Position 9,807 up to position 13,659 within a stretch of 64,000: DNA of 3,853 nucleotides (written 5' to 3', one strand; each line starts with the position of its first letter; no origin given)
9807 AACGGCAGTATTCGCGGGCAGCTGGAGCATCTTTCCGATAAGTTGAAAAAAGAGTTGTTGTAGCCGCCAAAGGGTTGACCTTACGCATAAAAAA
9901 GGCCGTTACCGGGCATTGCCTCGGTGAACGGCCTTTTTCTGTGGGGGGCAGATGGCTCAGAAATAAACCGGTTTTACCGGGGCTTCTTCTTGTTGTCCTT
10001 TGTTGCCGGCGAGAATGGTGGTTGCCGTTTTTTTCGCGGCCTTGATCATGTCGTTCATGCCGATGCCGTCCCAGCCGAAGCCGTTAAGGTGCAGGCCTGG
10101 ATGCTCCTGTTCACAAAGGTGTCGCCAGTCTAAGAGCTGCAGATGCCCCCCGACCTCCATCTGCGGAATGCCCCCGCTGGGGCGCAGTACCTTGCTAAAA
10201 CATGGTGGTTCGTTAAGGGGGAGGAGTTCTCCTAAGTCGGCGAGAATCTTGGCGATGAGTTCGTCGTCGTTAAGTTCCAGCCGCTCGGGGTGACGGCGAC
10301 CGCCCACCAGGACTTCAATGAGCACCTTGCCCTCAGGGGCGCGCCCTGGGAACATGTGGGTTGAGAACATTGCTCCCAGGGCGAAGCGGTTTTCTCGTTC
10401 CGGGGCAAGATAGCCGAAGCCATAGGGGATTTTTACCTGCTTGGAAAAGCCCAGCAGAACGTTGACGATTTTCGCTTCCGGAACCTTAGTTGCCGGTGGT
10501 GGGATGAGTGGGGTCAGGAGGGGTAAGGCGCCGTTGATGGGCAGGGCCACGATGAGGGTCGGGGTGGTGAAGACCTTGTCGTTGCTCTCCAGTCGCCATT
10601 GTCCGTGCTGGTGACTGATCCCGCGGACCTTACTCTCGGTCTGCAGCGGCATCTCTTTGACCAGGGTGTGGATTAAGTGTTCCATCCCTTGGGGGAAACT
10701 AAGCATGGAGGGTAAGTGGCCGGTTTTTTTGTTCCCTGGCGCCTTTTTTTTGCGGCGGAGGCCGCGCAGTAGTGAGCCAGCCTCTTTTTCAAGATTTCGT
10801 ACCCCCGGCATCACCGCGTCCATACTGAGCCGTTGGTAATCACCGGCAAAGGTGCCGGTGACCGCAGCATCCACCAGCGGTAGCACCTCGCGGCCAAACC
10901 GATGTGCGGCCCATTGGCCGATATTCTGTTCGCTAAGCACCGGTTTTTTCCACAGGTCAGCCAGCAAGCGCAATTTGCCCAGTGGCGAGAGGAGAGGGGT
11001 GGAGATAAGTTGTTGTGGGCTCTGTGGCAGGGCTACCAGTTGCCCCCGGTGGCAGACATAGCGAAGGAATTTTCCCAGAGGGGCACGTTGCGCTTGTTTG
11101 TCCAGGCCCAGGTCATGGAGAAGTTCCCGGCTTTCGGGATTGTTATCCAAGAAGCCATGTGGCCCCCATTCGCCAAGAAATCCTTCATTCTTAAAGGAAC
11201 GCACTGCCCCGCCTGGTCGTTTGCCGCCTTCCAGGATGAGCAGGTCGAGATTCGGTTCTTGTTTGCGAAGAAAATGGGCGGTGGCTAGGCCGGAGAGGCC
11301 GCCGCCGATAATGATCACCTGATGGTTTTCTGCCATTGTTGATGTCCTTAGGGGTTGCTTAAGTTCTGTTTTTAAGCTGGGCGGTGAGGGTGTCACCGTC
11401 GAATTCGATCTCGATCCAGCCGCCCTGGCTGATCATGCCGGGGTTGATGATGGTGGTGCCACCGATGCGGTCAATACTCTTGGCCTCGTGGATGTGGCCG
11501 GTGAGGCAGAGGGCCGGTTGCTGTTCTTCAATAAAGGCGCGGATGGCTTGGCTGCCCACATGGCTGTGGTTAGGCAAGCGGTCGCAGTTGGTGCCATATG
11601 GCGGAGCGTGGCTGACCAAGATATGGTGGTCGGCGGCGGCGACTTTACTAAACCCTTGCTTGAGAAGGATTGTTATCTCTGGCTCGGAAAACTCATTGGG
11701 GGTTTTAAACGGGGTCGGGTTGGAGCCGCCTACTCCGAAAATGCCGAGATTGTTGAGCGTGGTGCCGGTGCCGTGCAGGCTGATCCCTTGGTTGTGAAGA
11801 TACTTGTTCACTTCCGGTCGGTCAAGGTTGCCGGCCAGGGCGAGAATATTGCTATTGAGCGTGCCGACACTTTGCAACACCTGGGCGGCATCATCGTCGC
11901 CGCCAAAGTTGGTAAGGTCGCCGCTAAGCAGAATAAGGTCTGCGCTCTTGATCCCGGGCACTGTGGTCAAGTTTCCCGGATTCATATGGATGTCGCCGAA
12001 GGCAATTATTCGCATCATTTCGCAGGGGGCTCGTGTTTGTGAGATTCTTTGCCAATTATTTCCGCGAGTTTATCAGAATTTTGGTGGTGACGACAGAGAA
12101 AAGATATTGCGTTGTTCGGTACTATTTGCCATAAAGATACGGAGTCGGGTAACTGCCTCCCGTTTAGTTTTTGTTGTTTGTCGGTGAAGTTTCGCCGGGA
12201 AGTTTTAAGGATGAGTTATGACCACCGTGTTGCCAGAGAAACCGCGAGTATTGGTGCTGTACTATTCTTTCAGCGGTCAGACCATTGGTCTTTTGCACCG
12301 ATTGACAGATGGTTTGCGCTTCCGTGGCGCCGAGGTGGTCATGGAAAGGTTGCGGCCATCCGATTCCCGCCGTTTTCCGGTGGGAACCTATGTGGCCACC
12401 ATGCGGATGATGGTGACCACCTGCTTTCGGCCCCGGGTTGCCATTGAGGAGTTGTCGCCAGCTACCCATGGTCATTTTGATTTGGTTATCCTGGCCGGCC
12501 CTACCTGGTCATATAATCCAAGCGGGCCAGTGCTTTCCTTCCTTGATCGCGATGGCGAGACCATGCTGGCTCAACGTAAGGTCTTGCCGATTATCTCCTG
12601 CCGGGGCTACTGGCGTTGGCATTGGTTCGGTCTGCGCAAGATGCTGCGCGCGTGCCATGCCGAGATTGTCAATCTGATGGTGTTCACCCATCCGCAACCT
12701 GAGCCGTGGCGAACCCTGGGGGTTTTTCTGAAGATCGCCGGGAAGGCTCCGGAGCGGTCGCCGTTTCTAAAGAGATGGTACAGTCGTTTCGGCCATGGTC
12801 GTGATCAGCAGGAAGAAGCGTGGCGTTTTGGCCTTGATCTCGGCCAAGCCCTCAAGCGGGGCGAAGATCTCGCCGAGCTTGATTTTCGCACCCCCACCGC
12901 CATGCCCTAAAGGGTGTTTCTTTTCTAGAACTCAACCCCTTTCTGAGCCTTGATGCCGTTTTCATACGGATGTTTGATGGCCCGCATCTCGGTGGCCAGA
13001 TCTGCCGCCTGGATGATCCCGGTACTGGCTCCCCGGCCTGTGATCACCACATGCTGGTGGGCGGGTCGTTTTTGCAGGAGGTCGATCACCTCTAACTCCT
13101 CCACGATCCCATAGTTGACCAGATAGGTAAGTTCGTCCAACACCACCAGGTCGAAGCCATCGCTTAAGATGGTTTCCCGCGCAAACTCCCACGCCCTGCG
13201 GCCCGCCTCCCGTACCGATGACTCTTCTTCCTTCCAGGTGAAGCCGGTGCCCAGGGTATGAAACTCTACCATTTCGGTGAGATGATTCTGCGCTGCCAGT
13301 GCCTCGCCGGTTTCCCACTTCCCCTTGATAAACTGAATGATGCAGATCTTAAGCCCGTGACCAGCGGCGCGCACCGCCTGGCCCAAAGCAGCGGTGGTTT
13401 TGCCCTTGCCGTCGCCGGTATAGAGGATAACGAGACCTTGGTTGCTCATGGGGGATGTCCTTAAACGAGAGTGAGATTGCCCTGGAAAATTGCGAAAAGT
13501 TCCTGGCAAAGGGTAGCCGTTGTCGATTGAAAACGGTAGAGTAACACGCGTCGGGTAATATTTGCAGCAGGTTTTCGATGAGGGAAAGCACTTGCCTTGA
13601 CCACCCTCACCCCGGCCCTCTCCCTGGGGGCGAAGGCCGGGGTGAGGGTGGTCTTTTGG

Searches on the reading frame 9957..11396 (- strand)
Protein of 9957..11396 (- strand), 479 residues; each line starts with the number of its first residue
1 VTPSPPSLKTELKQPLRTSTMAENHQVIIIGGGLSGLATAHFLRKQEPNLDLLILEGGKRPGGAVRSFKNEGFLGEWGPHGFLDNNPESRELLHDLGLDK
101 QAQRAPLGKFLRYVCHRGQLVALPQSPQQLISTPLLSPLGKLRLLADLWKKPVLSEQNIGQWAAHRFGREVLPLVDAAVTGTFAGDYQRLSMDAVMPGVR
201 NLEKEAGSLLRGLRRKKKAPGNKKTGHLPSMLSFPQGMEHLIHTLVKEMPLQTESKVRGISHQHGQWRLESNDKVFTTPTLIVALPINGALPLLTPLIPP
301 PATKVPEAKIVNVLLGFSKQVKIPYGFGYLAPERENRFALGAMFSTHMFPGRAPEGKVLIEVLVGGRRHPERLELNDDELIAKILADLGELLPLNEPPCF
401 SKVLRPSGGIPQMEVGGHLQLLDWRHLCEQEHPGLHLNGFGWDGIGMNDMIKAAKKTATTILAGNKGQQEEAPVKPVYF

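Call 34: search_protein_families(library=pfam, proteins=[window:9957-11396:-], max_evalue=0.5)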
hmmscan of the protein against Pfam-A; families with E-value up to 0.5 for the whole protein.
window:9957-11396:- (479 aa): 13 families
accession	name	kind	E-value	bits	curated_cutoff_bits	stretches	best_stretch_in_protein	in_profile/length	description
PF01593.30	Amino_oxidase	-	9.9e-36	124.4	19.8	1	34-462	1-443/443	Flavin containing amine oxidoreductase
PF13450.12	NAD_binding_8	-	1.1e-14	54.9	21.9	1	29-96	1-68/68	NAD(P)-binding Rossmann-like domain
PF01266.30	DAO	-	3.7e-08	33.7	27.9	1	27-77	2-49/353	FAD dependent oxidoreductase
PF01946.23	Thi4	-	0.00031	20.5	26.2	1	25-64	18-56/235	Thi4 family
PF13738.12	Pyr_redox_3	-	0.00048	19.9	30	1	28-68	1-39/305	Pyridine nucleotide-disulphide oxidoreductase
PF05834.18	Lycopene_cycl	-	0.0059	16.2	23.4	1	27-61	2-36/380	Lycopene cyclase protein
PF00890.30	FAD_binding_2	-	0.0064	16.2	20.4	1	27-64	2-37/414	FAD binding domain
PF07992.20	Pyr_redox_2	-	0.014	15.2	26.1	1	26-62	2-37/291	Pyridine nucleotide-disulphide oxidoreductase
PF01494.25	FAD_binding_3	-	0.016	14.9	22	1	26-46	3-23/349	FAD binding domain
PF03486.20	HI0933_like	-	0.047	13.6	50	1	26-62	2-36/244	HI0933-like protein Rossmann domain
PF13454.12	NAD_binding_9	-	0.085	13.3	21.8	1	28-65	1-40/155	FAD-NAD(P)-binding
PF22667.2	Lon_lid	-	0.14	12.3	27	1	198-216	29-47/57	Lon protease AAA+ ATPase lid domain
PF06100.17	MCRA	-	0.2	10.9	23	1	25-70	2-49/495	MCRA family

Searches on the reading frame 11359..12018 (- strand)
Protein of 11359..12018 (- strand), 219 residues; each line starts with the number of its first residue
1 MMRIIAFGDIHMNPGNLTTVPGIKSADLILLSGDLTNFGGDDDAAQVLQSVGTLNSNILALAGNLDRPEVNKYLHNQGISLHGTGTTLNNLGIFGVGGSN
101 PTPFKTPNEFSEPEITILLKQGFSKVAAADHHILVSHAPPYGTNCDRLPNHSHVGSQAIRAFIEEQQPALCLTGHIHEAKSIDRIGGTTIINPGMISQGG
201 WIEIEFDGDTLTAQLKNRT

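Call 34: search_protein_families(library=pfam, proteins=[window:11359-12018:-], max_evalue=0.5)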
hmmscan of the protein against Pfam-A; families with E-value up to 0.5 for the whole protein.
window:11359-12018:- (219 aa): 3 families
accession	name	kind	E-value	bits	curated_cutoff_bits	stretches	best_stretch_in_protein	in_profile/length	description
PF00149.33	Metallophos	-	1.3e-14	55.5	21.5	1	2-178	1-190/191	Calcineurin-like phosphoesterase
PF12850.12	Metallophos_2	-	6.5e-12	46.1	27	1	2-198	1-137/154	Calcineurin-like phosphoesterase superfamily domain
PF14582.11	Metallophos_3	-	1.9e-07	31.1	28.2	1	130-206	174-249/259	Metallophosphoesterase, calcineurin superfamily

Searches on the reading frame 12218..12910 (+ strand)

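Call 34: search_protein_families(library=pfam, proteins=[window:12218-12910:+], max_evalue=0.5)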
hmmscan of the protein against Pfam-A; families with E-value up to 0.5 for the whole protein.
window:12218-12910:+ (230 aa): 1 family
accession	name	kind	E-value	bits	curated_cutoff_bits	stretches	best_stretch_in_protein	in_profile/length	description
PF03358.20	FMN_red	-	0.0096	15.9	24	1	73-150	58-139/152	NADPH-dependent FMN reductase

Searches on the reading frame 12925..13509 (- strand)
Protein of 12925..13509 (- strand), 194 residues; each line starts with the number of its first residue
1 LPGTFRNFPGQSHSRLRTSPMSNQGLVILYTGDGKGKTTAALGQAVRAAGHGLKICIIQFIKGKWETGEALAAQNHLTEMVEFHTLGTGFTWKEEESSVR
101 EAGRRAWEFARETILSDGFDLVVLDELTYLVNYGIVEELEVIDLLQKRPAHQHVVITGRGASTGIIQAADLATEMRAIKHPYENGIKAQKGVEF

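Call 34: search_protein_families(library=pfam, proteins=[window:12925-13509:-], max_evalue=0.5)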
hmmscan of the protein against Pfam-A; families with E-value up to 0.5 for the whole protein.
window:12925-13509:- (194 aa): 4 families
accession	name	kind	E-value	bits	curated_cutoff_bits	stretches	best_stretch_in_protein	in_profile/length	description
PF02572.21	CobA_CobO_BtuR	-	2.5e-64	217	25.7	1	24-194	2-172/172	ATP:corrinoid adenosyltransferase BtuR/CobO/CobP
PF01695.23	IstB_IS21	-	0.0085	16.1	24.1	0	24-58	92-126/238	IstB-like ATP binding protein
PF01314.23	AFOR_C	-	0.017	14.7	27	1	31-120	253-329/385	Aldehyde ferredoxin oxidoreductase, domains 2 & 3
PF13481.12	AAA_25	-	0.062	13.4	27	1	23-57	32-65/195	AAA domain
